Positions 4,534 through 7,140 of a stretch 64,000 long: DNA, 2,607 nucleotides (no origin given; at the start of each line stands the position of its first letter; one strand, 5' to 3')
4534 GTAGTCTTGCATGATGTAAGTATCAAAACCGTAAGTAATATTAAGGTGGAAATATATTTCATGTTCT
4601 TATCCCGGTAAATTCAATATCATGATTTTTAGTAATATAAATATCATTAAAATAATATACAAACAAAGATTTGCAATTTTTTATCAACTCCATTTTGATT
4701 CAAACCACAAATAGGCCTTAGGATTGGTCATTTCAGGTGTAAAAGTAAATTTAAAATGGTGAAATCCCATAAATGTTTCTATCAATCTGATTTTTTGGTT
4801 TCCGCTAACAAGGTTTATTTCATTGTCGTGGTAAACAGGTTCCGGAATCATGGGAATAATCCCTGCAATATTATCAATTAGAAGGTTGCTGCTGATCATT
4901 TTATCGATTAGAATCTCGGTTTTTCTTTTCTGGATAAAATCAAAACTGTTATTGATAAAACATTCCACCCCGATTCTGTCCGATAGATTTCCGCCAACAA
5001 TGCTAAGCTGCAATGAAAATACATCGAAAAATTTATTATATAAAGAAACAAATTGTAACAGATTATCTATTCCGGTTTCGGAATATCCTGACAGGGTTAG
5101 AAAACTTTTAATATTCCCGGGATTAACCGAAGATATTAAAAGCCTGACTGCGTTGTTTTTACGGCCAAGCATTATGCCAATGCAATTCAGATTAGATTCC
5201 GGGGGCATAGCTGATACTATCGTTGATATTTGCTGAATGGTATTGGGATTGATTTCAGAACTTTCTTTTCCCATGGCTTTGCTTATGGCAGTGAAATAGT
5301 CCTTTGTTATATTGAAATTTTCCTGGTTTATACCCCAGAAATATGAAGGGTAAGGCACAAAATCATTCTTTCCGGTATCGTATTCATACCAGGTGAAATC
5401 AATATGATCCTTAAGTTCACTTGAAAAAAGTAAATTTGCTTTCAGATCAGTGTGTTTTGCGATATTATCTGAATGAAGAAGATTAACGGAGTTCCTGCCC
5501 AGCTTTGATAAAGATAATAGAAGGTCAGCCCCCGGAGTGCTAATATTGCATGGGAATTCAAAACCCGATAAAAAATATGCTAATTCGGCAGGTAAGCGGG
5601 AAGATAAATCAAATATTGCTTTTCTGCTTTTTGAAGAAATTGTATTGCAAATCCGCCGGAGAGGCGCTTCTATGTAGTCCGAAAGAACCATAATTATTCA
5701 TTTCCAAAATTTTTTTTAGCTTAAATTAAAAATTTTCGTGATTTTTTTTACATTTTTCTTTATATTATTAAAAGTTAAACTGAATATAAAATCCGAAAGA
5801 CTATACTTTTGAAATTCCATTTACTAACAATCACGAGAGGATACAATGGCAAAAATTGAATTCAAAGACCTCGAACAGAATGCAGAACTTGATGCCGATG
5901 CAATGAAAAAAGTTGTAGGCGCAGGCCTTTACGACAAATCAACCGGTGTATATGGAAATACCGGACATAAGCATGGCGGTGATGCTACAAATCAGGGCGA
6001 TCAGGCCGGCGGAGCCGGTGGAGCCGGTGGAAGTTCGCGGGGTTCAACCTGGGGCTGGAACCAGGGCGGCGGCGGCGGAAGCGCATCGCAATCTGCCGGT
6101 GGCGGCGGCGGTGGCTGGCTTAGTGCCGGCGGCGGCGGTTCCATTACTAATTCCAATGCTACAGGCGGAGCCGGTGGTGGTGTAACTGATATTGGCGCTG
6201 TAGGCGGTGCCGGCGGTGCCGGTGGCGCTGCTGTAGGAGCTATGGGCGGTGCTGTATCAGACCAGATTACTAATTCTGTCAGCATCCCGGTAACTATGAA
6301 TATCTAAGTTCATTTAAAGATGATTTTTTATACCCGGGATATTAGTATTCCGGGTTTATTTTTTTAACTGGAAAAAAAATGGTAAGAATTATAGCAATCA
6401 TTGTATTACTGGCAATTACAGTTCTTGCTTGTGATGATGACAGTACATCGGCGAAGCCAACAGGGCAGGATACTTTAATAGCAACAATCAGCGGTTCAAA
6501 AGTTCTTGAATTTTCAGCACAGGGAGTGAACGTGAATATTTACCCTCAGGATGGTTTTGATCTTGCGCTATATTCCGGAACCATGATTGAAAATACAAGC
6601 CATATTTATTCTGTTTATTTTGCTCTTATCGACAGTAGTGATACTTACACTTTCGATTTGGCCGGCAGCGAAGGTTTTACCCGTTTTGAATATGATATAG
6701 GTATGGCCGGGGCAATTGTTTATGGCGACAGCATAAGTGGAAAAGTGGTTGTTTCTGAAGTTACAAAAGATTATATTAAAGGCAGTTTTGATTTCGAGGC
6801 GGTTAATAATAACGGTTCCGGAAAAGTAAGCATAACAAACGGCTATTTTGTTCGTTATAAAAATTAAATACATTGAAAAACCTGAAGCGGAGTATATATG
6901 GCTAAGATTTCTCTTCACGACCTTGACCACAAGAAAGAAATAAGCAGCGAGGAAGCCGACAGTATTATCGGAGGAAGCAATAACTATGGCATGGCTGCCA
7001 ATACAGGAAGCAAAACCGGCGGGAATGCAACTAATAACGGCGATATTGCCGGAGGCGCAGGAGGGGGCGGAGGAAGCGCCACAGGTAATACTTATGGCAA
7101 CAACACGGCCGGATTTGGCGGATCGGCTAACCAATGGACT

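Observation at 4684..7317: Candidate novel bacteriocin/RiPP-like locus: two large glycine-rich double-glycine-leader peptides, a lipoprotein between them and an unknown partner gene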

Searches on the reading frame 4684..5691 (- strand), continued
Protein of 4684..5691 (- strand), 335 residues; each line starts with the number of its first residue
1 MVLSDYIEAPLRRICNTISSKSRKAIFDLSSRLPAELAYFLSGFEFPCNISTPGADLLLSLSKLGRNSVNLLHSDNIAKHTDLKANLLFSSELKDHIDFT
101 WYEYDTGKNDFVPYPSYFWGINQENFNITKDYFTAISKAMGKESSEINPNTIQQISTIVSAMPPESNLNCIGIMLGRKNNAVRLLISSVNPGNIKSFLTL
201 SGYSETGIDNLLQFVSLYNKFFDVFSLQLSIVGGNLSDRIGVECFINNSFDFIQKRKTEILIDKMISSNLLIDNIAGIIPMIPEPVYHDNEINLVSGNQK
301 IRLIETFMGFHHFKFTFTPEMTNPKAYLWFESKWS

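Call 93: search_protein_families(library=pfam, proteins=[P0076, P0088, P0134, P0141, P0168, P0198], max_evalue=0.001)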
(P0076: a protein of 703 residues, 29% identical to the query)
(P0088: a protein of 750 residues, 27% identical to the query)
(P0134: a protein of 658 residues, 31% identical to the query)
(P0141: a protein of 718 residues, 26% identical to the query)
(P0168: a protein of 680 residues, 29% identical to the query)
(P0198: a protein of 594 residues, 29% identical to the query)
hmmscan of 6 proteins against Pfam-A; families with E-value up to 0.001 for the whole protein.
P0076 (703 aa): 3 families
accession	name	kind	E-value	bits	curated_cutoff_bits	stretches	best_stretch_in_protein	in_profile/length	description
PF13249.12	SQHop_cyclase_N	-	5.1e-07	29.6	26.2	0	546-605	44-104/291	Squalene-hopene cyclase N-terminal domain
PF13243.12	SQHop_cyclase_C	-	5.7e-06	26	26.1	0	552-665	164-285/319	Squalene-hopene cyclase C-terminal domain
PF07678.20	TED_complement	-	3.1e-05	23.6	22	0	621-698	89-164/312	A-macroglobulin TED domain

P0088 (750 aa): 0 families

P0134 (658 aa): 0 families

P0141 (718 aa): 1 family
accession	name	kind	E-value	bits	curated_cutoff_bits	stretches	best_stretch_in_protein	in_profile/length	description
PF13243.12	SQHop_cyclase_C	-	8.4e-05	22.2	26.1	1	549-663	162-285/319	Squalene-hopene cyclase C-terminal domain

P0168 (680 aa): 1 family
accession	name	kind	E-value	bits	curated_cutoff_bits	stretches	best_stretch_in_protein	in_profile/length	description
PF13243.12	SQHop_cyclase_C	-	1.8e-08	34.2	26.1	1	478-642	98-287/319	Squalene-hopene cyclase C-terminal domain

P0198 (594 aa): 2 families
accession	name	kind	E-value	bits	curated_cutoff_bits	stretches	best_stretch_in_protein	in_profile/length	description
PF13640.12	2OG-FeII_Oxy_3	-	3.9e-16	60.2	27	1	471-581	2-98/98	2OG-Fe(II) oxygenase superfamily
PF13661.12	2OG-FeII_Oxy_4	-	1e-08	36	27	1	471-581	2-98/98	2OG-Fe(II) oxygenase superfamily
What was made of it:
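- On ABBA (alpha-beta-beta-alpha) aromatic or peptide prenyltransferases: P0076 and P0168 are fused to squalene-hopene-cyclase-like domains with Pfam scores above the gathering cut-off, and P0141 has a weaker hit below it, which supports isoprenoid chemistry (call 93).
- P0076, P0141 and P0168 carry squalene-hopene-cyclase-like Pfam hits, of which only those of P0076 and P0168 reach the gathering cut-off (call 93).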

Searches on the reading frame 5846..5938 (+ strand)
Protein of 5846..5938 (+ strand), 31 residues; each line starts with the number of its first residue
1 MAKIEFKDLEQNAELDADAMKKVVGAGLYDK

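Call 55: search_protein_families(library=ncbifam, proteins=[window:5846-5938:+], max_evalue=10)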
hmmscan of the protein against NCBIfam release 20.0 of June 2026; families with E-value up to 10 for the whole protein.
seq(31 aa): 1 family
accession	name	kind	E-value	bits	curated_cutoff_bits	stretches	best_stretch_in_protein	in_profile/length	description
TIGR04149.1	GG_sam_targ_CFB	domain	0.076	12.9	25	1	3-25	6-27/43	TIGR04149 family rSAM-modified RiPP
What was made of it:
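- All leader HMM hits are below the curated cut-offs (call 55).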

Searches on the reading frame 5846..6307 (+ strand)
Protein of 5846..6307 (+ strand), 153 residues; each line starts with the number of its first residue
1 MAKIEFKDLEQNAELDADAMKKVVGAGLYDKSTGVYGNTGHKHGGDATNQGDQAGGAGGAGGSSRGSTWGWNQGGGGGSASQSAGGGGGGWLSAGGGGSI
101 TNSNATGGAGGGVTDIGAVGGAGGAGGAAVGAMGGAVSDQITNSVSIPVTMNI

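Call 3: search_protein_families(library=pfam, proteins=[window:5846-6307:+], max_evalue=1)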
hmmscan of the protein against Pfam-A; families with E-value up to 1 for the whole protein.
window:5846-6307:+ (153 aa): 0 families

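Call 4: search_protein_families(library=ncbifam, proteins=[window:5846-6307:+], max_evalue=1)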
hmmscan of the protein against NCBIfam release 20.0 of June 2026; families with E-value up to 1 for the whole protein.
window:5846-6307:+ (153 aa): 0 families

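Call 54: list_cluster_members(proteins=[P0001, P0006, P0016, window:5846-6304:+, window:6379-6864:+, P0003])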
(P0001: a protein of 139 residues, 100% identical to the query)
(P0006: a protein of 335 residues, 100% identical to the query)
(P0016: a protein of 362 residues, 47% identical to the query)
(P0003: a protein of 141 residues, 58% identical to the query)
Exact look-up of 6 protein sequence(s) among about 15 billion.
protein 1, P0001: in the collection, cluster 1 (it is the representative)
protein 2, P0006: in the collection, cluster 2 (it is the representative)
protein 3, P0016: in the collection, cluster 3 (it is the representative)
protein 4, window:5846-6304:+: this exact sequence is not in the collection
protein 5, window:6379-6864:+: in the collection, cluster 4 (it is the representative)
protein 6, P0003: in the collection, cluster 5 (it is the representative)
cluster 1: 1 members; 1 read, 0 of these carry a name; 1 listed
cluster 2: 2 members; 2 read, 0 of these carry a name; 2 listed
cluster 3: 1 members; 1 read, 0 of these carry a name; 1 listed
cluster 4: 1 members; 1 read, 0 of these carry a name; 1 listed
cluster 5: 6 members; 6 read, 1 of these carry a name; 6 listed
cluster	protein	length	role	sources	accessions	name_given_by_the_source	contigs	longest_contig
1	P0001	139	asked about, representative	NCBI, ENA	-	-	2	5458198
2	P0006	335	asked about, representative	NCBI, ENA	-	-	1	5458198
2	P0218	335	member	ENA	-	-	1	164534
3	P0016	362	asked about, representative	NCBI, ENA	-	-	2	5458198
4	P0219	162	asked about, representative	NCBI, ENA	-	-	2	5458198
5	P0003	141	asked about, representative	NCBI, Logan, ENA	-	-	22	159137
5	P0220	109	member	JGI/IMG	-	hypothetical protein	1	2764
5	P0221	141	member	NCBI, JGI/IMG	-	-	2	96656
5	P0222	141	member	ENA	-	-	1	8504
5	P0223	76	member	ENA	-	-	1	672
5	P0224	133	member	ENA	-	-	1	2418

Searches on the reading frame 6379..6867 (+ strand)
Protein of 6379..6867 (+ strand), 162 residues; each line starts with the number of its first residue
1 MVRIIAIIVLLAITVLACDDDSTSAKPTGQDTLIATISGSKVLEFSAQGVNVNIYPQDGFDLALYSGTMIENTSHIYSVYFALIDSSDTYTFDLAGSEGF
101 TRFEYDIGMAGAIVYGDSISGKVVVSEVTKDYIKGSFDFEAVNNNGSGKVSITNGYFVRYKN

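Call 3: search_protein_families(library=pfam, proteins=[window:6379-6867:+], max_evalue=1)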
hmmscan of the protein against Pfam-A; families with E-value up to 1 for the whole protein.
window:6379-6867:+ (162 aa): 2 families
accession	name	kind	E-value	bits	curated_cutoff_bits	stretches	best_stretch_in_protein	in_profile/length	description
PF19765.4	DUF6252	-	4e-05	24.3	27.2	1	87-159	49-122/124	Family of unknown function (DUF6252)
PF13928.11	Flocculin_t3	-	0.2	12.6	21.9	1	13-39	4-33/45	Flocculin type 3 repeat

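Call 4: search_protein_families(library=ncbifam, proteins=[window:6379-6867:+], max_evalue=1)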
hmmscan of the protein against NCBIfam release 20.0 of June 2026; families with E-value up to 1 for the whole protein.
window:6379-6867:+ (162 aa): 1 family
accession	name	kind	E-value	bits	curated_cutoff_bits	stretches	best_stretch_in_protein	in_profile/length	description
NF052634.1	Riean_0653_fam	subfamily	1.8e-07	32.3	57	1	5-157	4-172/176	Riean_0653 family protein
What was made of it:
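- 6379..6867 (+): 162-aa lipoprotein (signal peptide, Cys at VLAC, then DDD), conserved between pepA and pepB; candidate immunity or accessory protein. Sub-threshold hits to DUF6252 (E 4e-5) and the Riean_0653 family (E 1.8e-7) (calls 3, 4).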

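Call 96: search_solved_structures(query=A4, max_evalue=10, show_alignments=0)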
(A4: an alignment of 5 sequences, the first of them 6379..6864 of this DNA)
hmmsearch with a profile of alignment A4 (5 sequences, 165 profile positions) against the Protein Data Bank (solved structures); distinct sequences matched with E-value up to 10: 1.
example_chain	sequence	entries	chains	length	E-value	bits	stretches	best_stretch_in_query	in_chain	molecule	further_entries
6fcg_A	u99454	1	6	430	0.68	13.4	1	3-41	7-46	Glycoside hydrolase, GH17 family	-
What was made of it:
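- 6379..6867 (+): There is no PDB sequence hit (call 96).
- Tried and rejected: A profile search of PDB sequences gave nothing (call 96).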

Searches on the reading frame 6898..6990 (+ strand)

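Call 55: search_protein_families(library=ncbifam, proteins=[window:6898-6990:+], max_evalue=10)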
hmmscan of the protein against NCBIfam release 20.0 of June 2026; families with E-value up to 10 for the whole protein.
seq(31 aa): 2 families
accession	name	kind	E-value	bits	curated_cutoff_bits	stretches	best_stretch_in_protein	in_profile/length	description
TIGR04149.1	GG_sam_targ_CFB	domain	0.036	14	25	1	3-29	6-31/43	TIGR04149 family rSAM-modified RiPP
NF040664.1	HEC_x9_TCC_lant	equivalog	0.12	12.5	46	1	13-28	1-16/39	lacticin 481 family lantibiotic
